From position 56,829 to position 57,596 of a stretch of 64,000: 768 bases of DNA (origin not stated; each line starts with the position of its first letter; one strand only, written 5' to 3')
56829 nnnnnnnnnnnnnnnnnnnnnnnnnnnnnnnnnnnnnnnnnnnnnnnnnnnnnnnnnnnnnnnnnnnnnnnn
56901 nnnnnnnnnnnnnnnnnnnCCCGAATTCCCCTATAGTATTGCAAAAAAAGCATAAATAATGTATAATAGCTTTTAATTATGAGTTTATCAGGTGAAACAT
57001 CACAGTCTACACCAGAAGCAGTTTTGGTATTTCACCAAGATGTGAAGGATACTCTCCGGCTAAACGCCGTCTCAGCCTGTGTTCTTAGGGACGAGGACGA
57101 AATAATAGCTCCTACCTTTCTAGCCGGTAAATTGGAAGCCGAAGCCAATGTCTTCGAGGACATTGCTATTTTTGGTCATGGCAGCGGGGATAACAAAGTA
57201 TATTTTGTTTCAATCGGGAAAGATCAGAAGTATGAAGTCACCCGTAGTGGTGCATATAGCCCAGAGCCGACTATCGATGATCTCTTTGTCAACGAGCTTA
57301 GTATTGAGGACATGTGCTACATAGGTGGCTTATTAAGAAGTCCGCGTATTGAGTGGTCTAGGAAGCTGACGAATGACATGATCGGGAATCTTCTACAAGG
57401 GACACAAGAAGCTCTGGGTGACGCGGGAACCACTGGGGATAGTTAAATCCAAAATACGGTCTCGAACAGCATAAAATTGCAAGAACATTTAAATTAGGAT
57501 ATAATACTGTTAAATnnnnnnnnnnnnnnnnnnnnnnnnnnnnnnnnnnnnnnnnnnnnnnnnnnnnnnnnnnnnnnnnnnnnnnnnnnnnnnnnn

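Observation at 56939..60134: Tandem array of six diverged paralogous small acidic proteins abutting the T4SS-like operon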

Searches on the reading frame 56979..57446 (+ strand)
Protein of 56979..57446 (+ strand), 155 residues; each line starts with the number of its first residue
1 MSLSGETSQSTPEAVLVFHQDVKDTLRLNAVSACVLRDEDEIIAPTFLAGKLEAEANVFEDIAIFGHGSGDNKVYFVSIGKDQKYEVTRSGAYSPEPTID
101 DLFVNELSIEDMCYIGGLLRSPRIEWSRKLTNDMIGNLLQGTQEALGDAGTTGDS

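Call 4: search_protein_families(library=pfam, proteins=[window:56979-57446:+], max_evalue=1)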
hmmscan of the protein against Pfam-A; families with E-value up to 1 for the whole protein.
window:56979-57446:+ (155 aa): 0 families

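Call 9: find_homologous_proteins(query=A1, max_evalue=0.01)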
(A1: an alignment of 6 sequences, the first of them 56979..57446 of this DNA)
Query A1 (6 sequences) (155 aa, profile of the alignment): 3 proteins with E <= 0.01 among 2907 candidates.
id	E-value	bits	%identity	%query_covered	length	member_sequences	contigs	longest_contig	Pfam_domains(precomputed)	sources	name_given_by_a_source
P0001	3.1e-49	185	27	14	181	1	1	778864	-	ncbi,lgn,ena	-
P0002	8.2e-43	164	100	100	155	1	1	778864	-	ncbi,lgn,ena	-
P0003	7.3e-39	151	37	12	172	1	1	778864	-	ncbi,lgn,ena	-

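Call 12: search_protein_families(library=ncbifam, proteins=[window:56979-57446:+], max_evalue=1)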
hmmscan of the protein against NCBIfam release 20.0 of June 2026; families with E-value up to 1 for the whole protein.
window:56979-57446:+ (155 aa): 0 families

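Call 13: search_protein_families(library=phrogs, proteins=[window:56979-57446:+], max_evalue=1)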
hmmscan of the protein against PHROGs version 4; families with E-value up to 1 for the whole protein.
window:56979-57446:+ (155 aa): 0 families

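Call 14: search_protein_families(library=padloc, proteins=[window:56979-57446:+], max_evalue=1)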
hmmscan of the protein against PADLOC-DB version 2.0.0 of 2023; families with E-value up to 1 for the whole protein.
window:56979-57446:+ (155 aa): 0 families

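Call 17: find_encoding_contigs(protein=P0001, flank=10000, max_places=6)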
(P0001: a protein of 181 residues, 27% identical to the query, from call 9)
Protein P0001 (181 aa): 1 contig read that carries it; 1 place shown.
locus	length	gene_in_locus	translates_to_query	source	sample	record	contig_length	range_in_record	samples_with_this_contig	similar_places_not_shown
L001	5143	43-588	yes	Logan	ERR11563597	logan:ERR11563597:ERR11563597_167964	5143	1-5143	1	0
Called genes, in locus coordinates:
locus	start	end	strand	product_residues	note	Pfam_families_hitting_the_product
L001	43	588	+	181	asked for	-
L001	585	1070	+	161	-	-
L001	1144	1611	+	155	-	-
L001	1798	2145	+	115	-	PF18895:T4SS_pilin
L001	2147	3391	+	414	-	PF18895:T4SS_pilin, PF19590:TrbL_3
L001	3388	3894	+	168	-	PF12666:PrgI (weak)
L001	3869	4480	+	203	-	PF26593:TraC-like (weak)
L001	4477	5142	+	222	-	?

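Call 20: search_protein_representatives(alignment_id=A1)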
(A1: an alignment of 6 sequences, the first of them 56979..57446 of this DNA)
Query: 6 sequences, 155 profile positions. Proteins with E-value up to 0.001 (for the whole library): 53; up to 1e-10: 26; up to 1e-30: 6. The best 53 are listed.
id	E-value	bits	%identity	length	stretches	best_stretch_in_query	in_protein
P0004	3.8e-52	192.8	-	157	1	1-155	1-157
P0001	9.9e-50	184.9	-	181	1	1-149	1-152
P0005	9.1e-48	178.5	-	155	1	1-155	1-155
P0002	2.6e-43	164.1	-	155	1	1-152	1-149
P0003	2.3e-39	151.2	-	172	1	3-149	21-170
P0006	4.7e-35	137.2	-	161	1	1-149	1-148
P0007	3.6e-30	121.4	-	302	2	5-145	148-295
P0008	1.1e-23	100.3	-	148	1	1-145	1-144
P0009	4.0e-20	88.8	-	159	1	1-147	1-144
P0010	7.6e-19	84.6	-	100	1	1-97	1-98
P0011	1.1e-17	80.8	-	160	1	1-146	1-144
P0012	3.5e-17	79.2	-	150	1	1-144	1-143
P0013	2.4e-15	73.3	-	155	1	1-144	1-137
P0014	1.1e-14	71.1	-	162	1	1-143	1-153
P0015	1.4e-13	67.5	-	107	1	40-144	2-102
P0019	2.6e-12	63.4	-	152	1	1-145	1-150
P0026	8.1e-11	58.5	-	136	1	10-141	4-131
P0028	2.2e-09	53.9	-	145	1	16-142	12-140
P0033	1.2e-07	48.2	-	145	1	13-140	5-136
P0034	2.3e-06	44.1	-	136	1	14-139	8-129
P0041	2.8e-05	40.5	-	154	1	11-140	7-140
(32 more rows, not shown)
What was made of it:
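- Family reality and rarity: the profile search gave 53 hits, 47 of them non-self and nearly all full-length at 136-164 aa (call 20). The family is too patchy and rare (47 representatives in 1.84 billion proteins) for a core function (call 20).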

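Call 27: find_encoding_contigs(protein=P0007, flank=10000, max_places=4)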
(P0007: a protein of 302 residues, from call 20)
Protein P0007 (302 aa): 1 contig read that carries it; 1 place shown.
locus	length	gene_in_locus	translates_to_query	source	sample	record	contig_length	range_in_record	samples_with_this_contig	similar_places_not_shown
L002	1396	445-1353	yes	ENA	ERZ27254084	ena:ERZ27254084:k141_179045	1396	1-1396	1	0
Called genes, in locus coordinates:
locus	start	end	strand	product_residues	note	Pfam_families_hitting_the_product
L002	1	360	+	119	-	?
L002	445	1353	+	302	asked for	-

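Call 28: find_encoding_contigs(protein=P0008, flank=10000, max_places=4)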
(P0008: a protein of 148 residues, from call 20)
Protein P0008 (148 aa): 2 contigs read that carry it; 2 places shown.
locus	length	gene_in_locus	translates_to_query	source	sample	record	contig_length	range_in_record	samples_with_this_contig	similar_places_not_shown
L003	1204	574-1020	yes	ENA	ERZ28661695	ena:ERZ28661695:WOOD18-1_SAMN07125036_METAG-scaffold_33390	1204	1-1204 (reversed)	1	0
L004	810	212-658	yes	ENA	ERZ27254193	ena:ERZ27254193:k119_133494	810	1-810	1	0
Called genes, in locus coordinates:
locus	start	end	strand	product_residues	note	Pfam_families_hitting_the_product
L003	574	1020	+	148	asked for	-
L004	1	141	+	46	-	?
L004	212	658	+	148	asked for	-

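Call 29: find_encoding_contigs(protein=P0009, flank=10000, max_places=4)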
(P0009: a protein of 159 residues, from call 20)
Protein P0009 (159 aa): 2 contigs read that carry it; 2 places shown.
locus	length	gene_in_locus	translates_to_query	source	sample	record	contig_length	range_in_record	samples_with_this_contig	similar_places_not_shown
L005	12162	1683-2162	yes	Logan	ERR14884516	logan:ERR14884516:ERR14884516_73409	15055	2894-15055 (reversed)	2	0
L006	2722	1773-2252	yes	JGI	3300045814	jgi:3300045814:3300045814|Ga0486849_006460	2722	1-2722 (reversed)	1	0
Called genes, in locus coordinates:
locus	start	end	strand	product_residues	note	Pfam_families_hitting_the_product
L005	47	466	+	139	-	-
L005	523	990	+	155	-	-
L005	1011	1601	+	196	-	-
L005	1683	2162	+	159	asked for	-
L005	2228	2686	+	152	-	-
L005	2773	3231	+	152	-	-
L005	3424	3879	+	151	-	-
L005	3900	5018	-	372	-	PF04188:Mannosyl_trans2 (weak)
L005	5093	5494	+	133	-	PF00293:NUDIX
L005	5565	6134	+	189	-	PF06941:NT5C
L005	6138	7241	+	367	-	PF13450:NAD_binding_8, PF03275:GLF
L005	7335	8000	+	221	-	PF02223:Thymidylate_kin (faint)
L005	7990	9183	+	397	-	PF13632:Glyco_trans_2_3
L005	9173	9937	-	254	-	PF03372:Exo_endo_phos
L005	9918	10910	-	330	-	PF00535:Glycos_transf_2, PF10111:Glyco_tranf_2_2, PF13641:Glyco_tranf_2_3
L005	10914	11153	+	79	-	-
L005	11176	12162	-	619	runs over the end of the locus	PF04851:ResIII (faint), PF09848:SLFN-g3_helicase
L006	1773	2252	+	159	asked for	-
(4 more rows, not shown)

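Call 30: find_encoding_contigs(protein=P0028, flank=10000, max_places=4)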
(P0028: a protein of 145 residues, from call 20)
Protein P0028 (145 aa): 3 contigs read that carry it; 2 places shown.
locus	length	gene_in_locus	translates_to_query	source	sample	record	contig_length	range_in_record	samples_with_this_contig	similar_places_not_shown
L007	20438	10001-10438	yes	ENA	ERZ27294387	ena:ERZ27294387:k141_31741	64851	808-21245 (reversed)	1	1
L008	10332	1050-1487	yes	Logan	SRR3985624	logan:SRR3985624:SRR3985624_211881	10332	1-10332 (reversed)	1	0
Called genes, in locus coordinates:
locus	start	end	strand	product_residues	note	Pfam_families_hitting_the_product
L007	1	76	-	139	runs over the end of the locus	-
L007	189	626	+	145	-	PF14342:DUF4396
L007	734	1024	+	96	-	-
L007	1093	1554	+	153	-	-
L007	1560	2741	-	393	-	PF05496:RuvB_N, PF00158:Sigma54_activat (faint), PF01078:Mg_chelatase (faint), PF13191:AAA_16 (faint), PF00004:AAA, PF07728:AAA_5 (weak), PF16193:AAA_assoc_2, PF12002:MgsA_C, +2 more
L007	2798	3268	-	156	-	-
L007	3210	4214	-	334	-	-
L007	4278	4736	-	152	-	PF00293:NUDIX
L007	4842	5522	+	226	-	-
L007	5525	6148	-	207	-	-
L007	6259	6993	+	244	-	PF01738:DLH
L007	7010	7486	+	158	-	PF00293:NUDIX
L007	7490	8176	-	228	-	-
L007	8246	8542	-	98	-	-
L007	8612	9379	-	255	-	PF01145:Band_7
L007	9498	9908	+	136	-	-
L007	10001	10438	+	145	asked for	-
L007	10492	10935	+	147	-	-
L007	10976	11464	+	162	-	-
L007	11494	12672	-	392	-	PF04188:Mannosyl_trans2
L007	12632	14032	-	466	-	-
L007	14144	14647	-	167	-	PF00293:NUDIX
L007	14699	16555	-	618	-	PF04851:ResIII (faint), PF09848:SLFN-g3_helicase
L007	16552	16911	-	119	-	PF03819:MazG (weak), PF12643:MazG-like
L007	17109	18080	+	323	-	PF14253:AbiH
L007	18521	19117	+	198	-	PF11611:DUF4352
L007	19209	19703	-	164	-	PF10881:DUF2726, PF18741:MTES_1575 (weak)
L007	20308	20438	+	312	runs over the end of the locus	?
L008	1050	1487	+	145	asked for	-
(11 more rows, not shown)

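Call 52: find_encoding_contigs(protein=P0026, flank=10000, max_places=3)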
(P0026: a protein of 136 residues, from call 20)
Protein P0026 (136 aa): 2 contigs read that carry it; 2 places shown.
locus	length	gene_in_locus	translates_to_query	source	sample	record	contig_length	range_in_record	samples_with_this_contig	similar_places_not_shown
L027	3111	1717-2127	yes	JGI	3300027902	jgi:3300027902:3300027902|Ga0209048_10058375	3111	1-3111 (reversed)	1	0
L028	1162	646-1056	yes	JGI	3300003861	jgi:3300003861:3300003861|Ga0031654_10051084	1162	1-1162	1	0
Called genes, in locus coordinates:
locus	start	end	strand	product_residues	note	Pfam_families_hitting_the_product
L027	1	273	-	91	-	?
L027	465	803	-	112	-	-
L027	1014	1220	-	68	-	-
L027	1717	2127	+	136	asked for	-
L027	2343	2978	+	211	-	PF06737:Transglycosylas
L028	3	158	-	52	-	?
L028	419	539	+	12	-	-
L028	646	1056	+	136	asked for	-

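Call 53: find_encoding_contigs(protein=P0034, flank=10000, max_places=3)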
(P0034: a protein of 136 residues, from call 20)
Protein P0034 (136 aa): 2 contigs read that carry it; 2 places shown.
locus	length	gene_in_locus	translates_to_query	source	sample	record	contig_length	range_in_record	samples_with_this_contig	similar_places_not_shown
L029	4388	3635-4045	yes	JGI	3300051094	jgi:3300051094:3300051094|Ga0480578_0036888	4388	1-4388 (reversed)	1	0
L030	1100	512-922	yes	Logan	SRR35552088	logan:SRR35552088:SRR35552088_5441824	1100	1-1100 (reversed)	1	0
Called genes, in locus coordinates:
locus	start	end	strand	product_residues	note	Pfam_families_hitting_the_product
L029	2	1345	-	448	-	?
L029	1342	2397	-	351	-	PF13439:Glyco_transf_4, PF13477:Glyco_trans_4_2 (weak), PF13579:Glyco_trans_4_4, PF20706:GT4-conflict (faint), PF00534:Glycos_transf_1, PF13692:Glyco_trans_1_4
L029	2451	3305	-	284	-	PF03988:DUF347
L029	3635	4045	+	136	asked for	-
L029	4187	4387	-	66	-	?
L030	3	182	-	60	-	?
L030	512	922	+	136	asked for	-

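Call 54: find_encoding_contigs(protein=P0019, flank=10000, max_places=3)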
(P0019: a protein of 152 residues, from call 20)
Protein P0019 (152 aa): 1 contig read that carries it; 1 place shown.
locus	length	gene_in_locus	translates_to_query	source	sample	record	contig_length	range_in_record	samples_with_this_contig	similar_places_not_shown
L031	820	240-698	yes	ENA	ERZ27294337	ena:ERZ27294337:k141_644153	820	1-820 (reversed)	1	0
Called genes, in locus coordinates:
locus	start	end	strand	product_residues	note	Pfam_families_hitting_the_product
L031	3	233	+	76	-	?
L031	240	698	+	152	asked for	-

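Call 68: find_encoding_contigs(protein=P0033, flank=10000, max_places=3)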
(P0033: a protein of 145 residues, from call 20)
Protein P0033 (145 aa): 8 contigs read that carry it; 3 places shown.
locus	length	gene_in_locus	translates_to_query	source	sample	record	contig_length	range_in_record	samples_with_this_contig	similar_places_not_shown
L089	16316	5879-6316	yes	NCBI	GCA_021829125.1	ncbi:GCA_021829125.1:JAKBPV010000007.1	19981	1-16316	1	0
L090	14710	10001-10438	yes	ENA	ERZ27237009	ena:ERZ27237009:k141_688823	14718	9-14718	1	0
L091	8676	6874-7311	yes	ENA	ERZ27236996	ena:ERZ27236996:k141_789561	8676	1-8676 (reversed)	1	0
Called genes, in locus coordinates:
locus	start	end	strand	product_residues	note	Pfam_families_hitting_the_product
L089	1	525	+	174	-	?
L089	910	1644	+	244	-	-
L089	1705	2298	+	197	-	PF10502:Peptidase_S26 (weak)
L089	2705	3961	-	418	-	PF05970:PIF1, PF13245:AAA_19, PF13401:AAA_22 (weak), PF13604:AAA_30, PF01443:Viral_helicase1 (faint), PF21530:Pif1_2B_dom (weak)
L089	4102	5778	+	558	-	PF00005:ABC_tran, PF00931:NB-ARC (faint), PF02463:SMC_N (weak), PF03193:RsgA_GTPase (faint), PF13555:AAA_29 (faint), PF01926:MMR_HSR1 (faint), PF12848:ABC_tran_Xtn, PF00005:ABC_tran, +1 more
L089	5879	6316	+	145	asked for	-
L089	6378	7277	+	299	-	-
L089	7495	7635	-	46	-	-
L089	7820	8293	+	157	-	-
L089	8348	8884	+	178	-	-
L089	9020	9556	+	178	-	-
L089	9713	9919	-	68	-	-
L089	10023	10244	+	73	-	PF04014:MazE_antitoxin (weak)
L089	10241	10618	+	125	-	PF02661:Fic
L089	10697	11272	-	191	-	PF01725:Ham1p_like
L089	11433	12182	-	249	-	-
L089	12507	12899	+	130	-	PF04205:FMN_bind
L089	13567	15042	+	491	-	PF03060:NMO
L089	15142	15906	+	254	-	PF00106:adh_short, PF01370:Epimerase (weak), PF08659:KR (weak), PF13561:adh_short_C2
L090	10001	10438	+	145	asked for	-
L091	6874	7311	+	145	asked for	-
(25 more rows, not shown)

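Call 69: find_encoding_contigs(protein=P0041, flank=10000, max_places=3)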
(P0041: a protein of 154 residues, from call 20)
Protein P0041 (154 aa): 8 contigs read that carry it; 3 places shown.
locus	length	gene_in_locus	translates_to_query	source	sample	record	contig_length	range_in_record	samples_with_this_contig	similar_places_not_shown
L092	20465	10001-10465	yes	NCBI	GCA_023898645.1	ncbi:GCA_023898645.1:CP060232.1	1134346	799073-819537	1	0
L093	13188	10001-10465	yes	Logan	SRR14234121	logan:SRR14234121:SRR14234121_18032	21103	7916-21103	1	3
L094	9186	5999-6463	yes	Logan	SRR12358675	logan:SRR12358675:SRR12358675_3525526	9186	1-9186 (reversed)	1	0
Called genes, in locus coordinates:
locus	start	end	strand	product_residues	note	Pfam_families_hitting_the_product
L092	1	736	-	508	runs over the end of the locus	PF00070:Pyr_redox (faint), PF00890:FAD_binding_2 (faint), PF01266:DAO, PF01494:FAD_binding_3 (faint), PF01593:Amino_oxidase, PF03486:HI0933_like (faint), PF07992:Pyr_redox_2 (weak), PF13450:NAD_binding_8, +1 more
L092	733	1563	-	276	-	PF00494:SQS_PSY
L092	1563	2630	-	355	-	PF00348:polyprenyl_synt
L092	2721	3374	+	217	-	-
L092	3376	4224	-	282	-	-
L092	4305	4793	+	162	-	-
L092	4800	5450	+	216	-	-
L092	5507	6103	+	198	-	PF04542:Sigma70_r2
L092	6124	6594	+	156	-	-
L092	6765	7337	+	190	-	PF04140:ICMT, PF04191:PEMT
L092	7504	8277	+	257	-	PF01553:Acyltransferase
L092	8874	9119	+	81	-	-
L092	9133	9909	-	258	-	-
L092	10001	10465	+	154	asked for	-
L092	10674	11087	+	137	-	PF09848:SLFN-g3_helicase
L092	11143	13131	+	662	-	PF09848:SLFN-g3_helicase, PF13401:AAA_22 (faint)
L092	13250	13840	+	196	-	PF01797:Y1_Tnp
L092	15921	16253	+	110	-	-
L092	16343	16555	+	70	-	PF04024:PspC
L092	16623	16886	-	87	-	-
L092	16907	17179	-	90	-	-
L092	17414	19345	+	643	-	PF08298:AAA_PrkA, PF06798:PrkA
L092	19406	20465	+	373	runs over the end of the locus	PF04285:DUF444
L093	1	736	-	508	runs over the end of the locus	PF00070:Pyr_redox (faint), PF00890:FAD_binding_2 (faint), PF01266:DAO, PF01494:FAD_binding_3 (faint), PF01593:Amino_oxidase, PF03486:HI0933_like (faint), PF07992:Pyr_redox_2 (weak), PF13450:NAD_binding_8, +1 more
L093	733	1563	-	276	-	PF00494:SQS_PSY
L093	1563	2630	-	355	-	PF00348:polyprenyl_synt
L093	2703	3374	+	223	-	-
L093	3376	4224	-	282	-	-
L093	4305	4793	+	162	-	-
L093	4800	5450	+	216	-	-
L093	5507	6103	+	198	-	PF04542:Sigma70_r2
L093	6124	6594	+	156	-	-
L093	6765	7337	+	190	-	PF04140:ICMT, PF04191:PEMT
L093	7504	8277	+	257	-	PF01553:Acyltransferase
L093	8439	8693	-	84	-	-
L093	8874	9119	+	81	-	-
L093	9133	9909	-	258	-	-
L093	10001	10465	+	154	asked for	-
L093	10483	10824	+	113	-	-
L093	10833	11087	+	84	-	PF09848:SLFN-g3_helicase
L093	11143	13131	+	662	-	PF09848:SLFN-g3_helicase, PF13401:AAA_22 (faint)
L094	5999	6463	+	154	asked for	-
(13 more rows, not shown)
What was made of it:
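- Defence-type genes (SLFN-g3 helicase, AbiH, MazG-like) lie a few kb away in L007 and L005 and directly next to the singleton in L092 (calls 29, 30, 69).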

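Call 82: search_protein_families(library=pfam, proteins=[L089:6378-7277:+, L089:7820-8293:+, L089:8348-8884:+, L089:9020-9556:+, L092:9133-9909:-, L093:10483-10824:+, L027:2343-2978:+, L027:465-803:-, L007:12632-14032:-, L029:2451-3305:-], max_evalue=0.05)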
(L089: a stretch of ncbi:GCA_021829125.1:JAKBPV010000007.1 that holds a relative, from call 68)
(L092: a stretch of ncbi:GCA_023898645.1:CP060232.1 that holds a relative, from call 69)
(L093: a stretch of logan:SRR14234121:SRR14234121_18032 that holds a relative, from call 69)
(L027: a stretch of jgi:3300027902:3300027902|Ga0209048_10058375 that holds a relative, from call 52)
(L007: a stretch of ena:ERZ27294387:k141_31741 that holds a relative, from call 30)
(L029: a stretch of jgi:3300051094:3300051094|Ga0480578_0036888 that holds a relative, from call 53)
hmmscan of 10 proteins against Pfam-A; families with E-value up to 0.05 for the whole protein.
L089:6378-7277:+ (299 aa): 0 families

L089:7820-8293:+ (157 aa): 0 families

L089:8348-8884:+ (178 aa): 0 families

L089:9020-9556:+ (178 aa): 0 families

L092:9133-9909:- (258 aa): 0 families

L093:10483-10824:+ (113 aa): 0 families

L027:2343-2978:+ (211 aa): 1 family
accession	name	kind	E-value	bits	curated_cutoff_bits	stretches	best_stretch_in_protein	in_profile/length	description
PF06737.19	Transglycosylas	-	2.4e-11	44.6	27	1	138-199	5-67/77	Transglycosylase-like domain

L027:465-803:- (112 aa): 0 families

L007:12632-14032:- (466 aa): 1 family
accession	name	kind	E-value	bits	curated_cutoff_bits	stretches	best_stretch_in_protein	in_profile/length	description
PF00334.24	NDK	-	0.037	14.3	27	0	279-374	5-92/135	Nucleoside diphosphate kinase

L029:2451-3305:- (284 aa): 1 family
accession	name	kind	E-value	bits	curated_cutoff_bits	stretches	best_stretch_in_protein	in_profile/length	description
PF03988.17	DUF347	-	1e-44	151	28.2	4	88-139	1-52/52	Repeat of Unknown Function (DUF347)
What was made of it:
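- Tried and rejected: Pfam scans of the neighbours of distant singletons gave nothing informative (call 82).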
